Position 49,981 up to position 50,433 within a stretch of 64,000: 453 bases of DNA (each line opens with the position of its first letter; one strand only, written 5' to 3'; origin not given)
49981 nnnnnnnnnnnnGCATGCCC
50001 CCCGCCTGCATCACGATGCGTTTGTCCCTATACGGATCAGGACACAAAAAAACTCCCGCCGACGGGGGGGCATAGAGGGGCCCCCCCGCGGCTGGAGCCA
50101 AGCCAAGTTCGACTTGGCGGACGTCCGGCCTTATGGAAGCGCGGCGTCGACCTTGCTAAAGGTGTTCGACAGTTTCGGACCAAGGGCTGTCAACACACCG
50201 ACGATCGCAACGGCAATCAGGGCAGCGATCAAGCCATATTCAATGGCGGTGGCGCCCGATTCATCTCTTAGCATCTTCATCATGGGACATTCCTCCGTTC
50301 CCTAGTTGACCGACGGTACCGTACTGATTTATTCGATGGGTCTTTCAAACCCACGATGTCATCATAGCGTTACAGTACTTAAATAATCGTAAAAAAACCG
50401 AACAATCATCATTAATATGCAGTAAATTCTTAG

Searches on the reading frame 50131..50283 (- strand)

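Call 86: search_protein_families(library=pfam, proteins=[window:50131-50283:-], max_evalue=0.001)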
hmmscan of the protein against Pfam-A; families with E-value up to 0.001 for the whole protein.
window:50131-50283:- (50 aa): 1 family
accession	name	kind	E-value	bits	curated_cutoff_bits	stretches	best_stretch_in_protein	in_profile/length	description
PF04964.19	Flp_Fap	-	6.3e-20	71.2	32.2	1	5-49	2-46/46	Flp/Fap pilin component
